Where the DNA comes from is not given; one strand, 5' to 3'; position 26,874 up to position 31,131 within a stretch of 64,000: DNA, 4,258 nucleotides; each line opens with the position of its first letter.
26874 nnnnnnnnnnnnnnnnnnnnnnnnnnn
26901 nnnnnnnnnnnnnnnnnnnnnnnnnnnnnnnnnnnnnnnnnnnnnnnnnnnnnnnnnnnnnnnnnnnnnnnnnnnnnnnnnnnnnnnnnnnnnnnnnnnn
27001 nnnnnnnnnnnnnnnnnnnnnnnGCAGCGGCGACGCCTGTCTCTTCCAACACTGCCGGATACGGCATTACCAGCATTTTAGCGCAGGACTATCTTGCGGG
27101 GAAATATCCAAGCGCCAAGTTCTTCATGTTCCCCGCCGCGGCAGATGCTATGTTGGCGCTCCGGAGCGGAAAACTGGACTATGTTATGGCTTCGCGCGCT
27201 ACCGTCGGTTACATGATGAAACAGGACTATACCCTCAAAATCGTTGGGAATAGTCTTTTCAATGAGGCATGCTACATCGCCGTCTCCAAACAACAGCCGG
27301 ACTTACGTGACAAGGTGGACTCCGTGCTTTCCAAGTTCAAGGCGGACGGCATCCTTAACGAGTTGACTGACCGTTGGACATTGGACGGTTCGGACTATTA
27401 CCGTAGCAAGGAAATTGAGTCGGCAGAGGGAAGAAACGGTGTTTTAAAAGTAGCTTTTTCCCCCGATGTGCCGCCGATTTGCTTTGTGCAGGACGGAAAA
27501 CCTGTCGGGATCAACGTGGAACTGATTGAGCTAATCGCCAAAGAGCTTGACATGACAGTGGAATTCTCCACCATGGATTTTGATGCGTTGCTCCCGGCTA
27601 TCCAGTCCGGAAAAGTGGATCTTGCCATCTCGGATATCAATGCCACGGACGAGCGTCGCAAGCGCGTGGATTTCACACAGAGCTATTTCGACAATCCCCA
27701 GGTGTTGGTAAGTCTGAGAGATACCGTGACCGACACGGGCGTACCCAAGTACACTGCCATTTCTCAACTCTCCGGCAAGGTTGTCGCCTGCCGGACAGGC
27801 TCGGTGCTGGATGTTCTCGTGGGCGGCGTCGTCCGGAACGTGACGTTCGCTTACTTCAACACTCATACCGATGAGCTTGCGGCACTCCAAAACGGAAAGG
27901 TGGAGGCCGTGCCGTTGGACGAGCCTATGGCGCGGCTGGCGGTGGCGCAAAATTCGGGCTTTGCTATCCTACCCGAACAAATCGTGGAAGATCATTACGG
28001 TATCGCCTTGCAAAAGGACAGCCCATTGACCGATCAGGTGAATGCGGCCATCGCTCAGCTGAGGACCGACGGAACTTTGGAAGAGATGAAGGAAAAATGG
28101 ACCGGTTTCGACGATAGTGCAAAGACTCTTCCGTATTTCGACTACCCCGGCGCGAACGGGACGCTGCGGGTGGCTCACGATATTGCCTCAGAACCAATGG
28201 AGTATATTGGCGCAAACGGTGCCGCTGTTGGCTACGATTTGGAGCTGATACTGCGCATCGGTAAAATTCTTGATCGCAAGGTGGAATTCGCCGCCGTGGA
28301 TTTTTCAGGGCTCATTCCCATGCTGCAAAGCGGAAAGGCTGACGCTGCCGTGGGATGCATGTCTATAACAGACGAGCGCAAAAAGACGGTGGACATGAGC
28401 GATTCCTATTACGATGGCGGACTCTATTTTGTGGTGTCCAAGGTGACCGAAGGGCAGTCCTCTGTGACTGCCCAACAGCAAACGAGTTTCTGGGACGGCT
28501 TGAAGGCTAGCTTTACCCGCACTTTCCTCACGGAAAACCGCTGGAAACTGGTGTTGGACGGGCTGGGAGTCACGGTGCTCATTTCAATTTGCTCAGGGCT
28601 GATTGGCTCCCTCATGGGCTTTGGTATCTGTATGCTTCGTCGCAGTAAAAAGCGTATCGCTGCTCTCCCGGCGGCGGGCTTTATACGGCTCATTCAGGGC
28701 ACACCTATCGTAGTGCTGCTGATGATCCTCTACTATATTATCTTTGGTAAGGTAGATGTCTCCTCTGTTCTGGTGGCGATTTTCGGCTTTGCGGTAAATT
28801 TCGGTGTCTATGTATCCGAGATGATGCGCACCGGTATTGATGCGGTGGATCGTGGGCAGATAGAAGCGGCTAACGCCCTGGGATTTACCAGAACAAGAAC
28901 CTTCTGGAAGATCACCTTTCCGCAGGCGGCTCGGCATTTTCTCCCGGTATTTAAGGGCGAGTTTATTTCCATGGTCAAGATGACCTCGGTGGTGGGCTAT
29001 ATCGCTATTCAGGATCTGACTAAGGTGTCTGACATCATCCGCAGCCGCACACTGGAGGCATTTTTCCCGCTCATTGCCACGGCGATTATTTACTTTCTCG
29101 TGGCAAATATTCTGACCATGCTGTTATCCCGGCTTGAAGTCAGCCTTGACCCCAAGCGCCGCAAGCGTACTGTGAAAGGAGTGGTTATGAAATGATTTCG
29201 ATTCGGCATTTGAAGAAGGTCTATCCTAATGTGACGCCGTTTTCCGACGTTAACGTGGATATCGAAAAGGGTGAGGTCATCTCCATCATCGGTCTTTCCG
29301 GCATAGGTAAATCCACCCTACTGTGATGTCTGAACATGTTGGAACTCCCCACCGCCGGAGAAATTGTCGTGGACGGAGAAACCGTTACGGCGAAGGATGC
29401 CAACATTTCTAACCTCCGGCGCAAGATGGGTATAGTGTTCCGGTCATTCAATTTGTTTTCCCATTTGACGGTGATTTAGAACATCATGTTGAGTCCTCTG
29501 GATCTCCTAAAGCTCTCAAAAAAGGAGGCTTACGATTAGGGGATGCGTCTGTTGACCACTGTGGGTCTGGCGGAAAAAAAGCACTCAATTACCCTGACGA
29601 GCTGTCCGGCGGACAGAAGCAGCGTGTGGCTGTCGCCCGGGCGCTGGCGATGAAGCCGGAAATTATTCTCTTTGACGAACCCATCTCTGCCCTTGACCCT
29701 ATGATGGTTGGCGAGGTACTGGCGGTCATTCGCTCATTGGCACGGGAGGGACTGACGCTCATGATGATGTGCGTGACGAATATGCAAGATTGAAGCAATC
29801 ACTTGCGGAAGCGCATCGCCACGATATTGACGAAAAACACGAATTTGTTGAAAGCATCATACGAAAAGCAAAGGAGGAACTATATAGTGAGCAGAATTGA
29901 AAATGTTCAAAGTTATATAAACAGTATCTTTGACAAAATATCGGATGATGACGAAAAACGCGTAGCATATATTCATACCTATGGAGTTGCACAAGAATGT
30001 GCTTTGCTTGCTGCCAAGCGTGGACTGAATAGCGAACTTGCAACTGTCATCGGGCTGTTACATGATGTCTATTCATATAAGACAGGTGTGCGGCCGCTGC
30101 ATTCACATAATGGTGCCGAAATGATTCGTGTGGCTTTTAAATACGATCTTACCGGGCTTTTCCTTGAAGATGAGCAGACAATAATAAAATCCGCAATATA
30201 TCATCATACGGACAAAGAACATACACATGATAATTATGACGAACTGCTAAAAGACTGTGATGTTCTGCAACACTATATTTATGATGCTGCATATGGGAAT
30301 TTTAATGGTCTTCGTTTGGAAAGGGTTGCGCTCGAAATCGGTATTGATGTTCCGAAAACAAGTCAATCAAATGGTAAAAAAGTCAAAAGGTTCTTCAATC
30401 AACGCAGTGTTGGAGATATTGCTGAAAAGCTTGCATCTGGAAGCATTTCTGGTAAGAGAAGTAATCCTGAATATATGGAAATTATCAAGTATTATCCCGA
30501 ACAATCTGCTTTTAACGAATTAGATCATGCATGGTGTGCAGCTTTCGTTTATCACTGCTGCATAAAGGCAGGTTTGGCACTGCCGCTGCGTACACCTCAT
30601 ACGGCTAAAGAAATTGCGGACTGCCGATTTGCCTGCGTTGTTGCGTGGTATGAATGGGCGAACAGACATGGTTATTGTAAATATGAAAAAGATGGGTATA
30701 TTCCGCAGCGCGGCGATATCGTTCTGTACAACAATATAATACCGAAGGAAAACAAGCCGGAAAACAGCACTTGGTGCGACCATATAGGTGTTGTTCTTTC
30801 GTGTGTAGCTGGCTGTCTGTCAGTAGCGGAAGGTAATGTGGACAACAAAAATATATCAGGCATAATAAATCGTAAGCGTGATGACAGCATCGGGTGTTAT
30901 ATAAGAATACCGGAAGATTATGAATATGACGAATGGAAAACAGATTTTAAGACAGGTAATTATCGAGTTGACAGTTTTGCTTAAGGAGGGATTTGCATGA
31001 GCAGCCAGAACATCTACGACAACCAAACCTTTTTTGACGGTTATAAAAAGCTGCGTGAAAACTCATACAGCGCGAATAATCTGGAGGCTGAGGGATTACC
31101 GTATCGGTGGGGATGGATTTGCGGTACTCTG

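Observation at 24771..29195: Ten binding-protein half-domains (five domain equivalents) fused to an ABC permease, in a register that opens with a C-terminal half and closes with an N-terminal half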

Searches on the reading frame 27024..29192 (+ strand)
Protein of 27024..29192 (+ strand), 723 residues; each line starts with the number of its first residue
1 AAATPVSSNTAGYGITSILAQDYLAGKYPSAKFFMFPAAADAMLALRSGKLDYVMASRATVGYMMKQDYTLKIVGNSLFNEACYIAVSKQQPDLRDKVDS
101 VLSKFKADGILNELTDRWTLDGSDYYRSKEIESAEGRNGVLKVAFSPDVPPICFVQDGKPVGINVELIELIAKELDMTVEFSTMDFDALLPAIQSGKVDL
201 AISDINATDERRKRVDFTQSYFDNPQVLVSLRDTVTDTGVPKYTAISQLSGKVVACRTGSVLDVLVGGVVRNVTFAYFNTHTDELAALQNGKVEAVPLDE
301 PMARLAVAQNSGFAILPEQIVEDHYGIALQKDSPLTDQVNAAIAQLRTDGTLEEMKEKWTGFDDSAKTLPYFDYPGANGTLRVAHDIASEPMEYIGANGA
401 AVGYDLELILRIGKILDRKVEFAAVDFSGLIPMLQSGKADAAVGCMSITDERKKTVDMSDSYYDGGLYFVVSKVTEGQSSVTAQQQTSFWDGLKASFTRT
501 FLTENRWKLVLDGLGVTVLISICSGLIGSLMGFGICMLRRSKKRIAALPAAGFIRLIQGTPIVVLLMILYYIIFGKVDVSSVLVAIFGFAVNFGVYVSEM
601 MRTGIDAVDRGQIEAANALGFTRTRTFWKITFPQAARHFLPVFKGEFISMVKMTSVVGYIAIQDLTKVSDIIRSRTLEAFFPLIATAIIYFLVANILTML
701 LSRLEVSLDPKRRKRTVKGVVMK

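Call 55: search_protein_representatives(protein=window:27024-29192:+)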
Query: 723 residues. Proteins with E-value up to 0.001 (for the whole library): 35158; up to 1e-10: 11675; up to 1e-30: 1422. The best 150 are listed.
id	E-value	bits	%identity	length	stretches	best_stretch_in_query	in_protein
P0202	0.0e+00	1310.2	66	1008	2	5-723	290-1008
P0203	0.0e+00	1119.5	70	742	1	3-723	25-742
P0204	8.5e-284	959.6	33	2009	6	179-716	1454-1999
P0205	3.7e-278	940.9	63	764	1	8-723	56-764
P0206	1.8e-264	895.8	34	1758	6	149-715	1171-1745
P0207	2.6e-263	891.9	41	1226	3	15-723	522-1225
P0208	3.9e-259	878.1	37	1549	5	235-723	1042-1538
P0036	1.2e-257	873.2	42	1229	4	247-720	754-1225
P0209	9.3e-253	857.0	41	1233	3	134-720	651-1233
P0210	1.4e-240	816.8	40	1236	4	487-722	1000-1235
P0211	2.5e-239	812.6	45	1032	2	18-722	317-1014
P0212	8.7e-236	800.9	37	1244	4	243-723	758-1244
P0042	1.6e-227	773.6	56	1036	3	482-721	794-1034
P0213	1.0e-226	770.9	53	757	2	141-721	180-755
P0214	1.5e-225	767.1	38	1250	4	250-723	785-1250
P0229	3.7e-200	683.2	37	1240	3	18-716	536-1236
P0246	1.0e-187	642.1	36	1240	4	275-721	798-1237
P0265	1.6e-172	591.9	39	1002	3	255-720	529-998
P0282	1.2e-159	549.3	35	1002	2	271-715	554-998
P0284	4.8e-159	547.3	32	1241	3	19-721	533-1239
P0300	2.3e-154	531.9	30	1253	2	20-714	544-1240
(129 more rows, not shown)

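Call 57: predict_structure(alignment_id=A2)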
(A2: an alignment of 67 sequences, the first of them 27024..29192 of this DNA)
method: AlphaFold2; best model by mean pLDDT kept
length: 723 residues; sequences in the alignment: 67
mean_pLDDT: 86.5   pTM: 0.48
mean pLDDT of the five models: 86.5, 85.0, 84.0, 83.5, 83.2
residues with pLDDT >= 90: 403; 70-90: 227; 50-70: 68; < 50: 25
segments of 3 or more residues with pLDDT < 50: 1-4, 477-487, 668-674
pLDDT, mean of each block of 10 residues (from residue 1): 63 91 93 91 86 93 83 89 95 98 97 86 62 94 93 87 95 98 94 97 93 97 93 67 92 93 94 91 89 93 92 94 96 97 98 96 90 95 95 88 97 98 94 96 95 96 95 64 45 64 69 80 93 92 89 91 87 82 90 94 89 86 87 86 87 75 53 48 70 81 78 59 54
secondary structure, 60 per line:
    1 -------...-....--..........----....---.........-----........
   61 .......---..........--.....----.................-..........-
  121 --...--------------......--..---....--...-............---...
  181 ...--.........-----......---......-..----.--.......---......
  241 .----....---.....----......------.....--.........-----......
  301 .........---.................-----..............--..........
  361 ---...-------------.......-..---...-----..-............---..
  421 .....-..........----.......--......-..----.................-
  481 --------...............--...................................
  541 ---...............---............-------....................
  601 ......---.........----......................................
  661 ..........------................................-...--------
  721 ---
elements in order (helices of 4 or more, strands of 3 or more residues): E12-15 H18-27 E32-35 H39-47 E53-57 H58-67 E71-80 E83-87 H92-108 H110-119 E140-145 E153-156 E159-161 H163-174 E178-183 H186-194 E200-205 H209-214 E225-231 E235-241 H246-249 E253-257 H262-267 E274-278 H281-289 E295-299 H300-309 E313-329 H335-348 H351-360 E380-386 E393-395 H404-415 E419-425 H427-436 E441-447 H450-455 E463-479 H489-503 H506-540 H544-558 H562-573 H581-606 H610-618 H623-670 H677-708

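Call 59: fold_search(model_id=the predicted structure, library=pdb)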
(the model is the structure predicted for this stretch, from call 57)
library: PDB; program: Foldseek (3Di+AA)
matches with E <= 10: 1154; with E <= 0.001: 446
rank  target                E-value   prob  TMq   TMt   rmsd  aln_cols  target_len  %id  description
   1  4yms_D                5.6e-12  1.00  0.26  0.77   4.5       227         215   34  Crystal structure of an amino acid ABC transporter (released 2015-04-22)
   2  4yms_C                1.3e-11  1.00  0.26  0.77   4.5       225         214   34  Crystal structure of an amino acid ABC transporter (released 2015-04-22)
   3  4q0c_A                1.6e-09  1.00  0.18  0.24  23.1       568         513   11  3.1 A resolution crystal structure of the B. pertussis BvgS periplasmic domain (released 2015-02-11)
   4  6h30_A                3.2e-09  1.00  0.14  0.21  23.9       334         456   24  The crystal structure of SBD1-SBD2 tandem of GlnPQ transporter (released 2019-08-14)
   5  9ilw_A                3.4e-09  1.00  0.18  0.26  22.3       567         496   11  Crystal structure of the periplasmic domain of sensor protein EvgS from Escherichia coli str. K-12 substr. MG1655 (released 2025-07-09)
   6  6h30_B                8.5e-09  1.00  0.13  0.20  24.4       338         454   25  The crystal structure of SBD1-SBD2 tandem of GlnPQ transporter (released 2019-08-14)
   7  4zv1                  4.3e-08  1.00  0.16  0.48  24.4       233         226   34  An ancestral arginine-binding protein bound to arginine (released 2016-02-03)
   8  8eyz_B                6.3e-08  1.00  0.16  0.50  24.2       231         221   30  Engineered glutamine binding protein bound to GLN and a cobaloxime ligand (released 2022-11-23)
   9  4zv2                  6.7e-08  1.00  0.16  0.48  24.5       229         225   34  An ancestral arginine-binding protein bound to glutamine (released 2016-02-03)
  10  4prs_A                7.0e-08  1.00  0.12  0.37  14.9       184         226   33  Structure of apo ArgBP from T. maritima (released 2014-07-23)
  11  8eyz_E                1.3e-07  1.00  0.16  0.49  24.4       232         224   30  Engineered glutamine binding protein bound to GLN and a cobaloxime ligand (released 2022-11-23)
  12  9p4d_E                1.3e-07  1.00  0.16  0.50  24.5       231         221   30  Crystal Structure of Engineered glutamine binding protein and a Gd-DOTA ligand - Gln bound (released 2026-01-14)
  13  8eyz_K                1.5e-07  1.00  0.16  0.50  24.3       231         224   29  Engineered glutamine binding protein bound to GLN and a cobaloxime ligand (released 2022-11-23)
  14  6ggp                  1.6e-07  1.00  0.13  0.40  15.2       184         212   33  Structure of the ligand-free form of truncated ArgBP (residues 20-233) from T. maritima (released 2018-06-13)
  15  9p4d_A                1.7e-07  1.00  0.17  0.49  24.3       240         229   29  Crystal Structure of Engineered glutamine binding protein and a Gd-DOTA ligand - Gln bound (released 2026-01-14)
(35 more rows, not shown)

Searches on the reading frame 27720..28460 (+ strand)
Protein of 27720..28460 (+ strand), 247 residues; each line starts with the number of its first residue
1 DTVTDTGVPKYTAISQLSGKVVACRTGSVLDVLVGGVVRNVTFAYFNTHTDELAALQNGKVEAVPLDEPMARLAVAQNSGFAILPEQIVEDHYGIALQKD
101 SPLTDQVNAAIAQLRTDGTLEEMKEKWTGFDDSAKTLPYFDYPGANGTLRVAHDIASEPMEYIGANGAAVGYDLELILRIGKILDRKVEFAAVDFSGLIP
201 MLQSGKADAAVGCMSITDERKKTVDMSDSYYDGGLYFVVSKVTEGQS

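Call 49: search_solved_structures(query=window:27720-28460:+, max_evalue=0.00001)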
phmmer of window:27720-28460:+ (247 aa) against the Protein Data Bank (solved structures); distinct sequences matched with E-value up to 0.00001: 264 (the best 60 are shown).
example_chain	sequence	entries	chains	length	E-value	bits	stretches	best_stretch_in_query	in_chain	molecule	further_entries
6h30_A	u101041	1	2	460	1.5e-39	139.3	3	4-241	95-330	Glutamine ABC transporter permease and substrate binding protein protein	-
4zv1_A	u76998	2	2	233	4.7e-35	124.6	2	145-242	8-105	AncQR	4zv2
6svf_A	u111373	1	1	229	1.4e-27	100.2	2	147-242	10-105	Amino acid ABC transporter, periplasmic amino acid-binding protein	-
8hnj_A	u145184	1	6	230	9.2e-26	94.2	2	150-240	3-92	Glutamine ABC transporter, periplasmic glutamine-binding protein GlnH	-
4prs_A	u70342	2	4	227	1.2e-25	93.9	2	147-242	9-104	ABC-type transporter, periplasmic subunit family 3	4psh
5t0w_A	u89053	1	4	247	2.5e-25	92.8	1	145-241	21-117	AncCDT-1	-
5tuj_C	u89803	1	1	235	2.5e-25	92.8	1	145-241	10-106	Ancestral protein CDT-Anc1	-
1ggg_A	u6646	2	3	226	3.3e-25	92.4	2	148-239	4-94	GLUTAMINE BINDING PROTEIN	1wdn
4f3p_A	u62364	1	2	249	4.9e-25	91.8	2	149-239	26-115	Glutamine-binding periplasmic protein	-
6ggv_A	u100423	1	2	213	1.2e-24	90.6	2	147-243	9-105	Amino acid ABC transporter, periplasmic amino acid-binding protein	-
8eyz_A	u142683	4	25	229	1.6e-24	90.2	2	146-239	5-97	Amino acid ABC transporter substrate-binding protein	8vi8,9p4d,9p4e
6ggp_A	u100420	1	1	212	2.2e-24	89.7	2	147-243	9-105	Amino acid ABC transporter, periplasmic amino acid-binding protein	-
6q3u_A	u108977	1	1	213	8e-24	87.8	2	147-243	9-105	Amino acid ABC transporter, periplasmic amino acid-binding protein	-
4ymx_A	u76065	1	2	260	2.1e-21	79.9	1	164-239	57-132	ABC-type amino acid transport system, periplasmic component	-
4g4p_A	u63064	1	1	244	1.5e-20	77.1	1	149-241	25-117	Amino acid ABC transporter, amino acid-binding/permease protein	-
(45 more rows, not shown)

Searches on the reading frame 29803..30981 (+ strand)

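Call 43: search_protein_families(library=pfam, proteins=[window:29803-30981:+], max_evalue=0.1)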
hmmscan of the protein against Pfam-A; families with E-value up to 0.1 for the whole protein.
window:29803-30981:+ (393 aa): 2 families
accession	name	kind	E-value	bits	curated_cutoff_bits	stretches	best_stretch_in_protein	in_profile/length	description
PF01966.28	HD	-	3.8e-10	40.5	22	1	56-156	2-114/116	HD domain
PF05257.22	CHAP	-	1.3e-06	29.3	26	1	241-345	5-81/81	CHAP domain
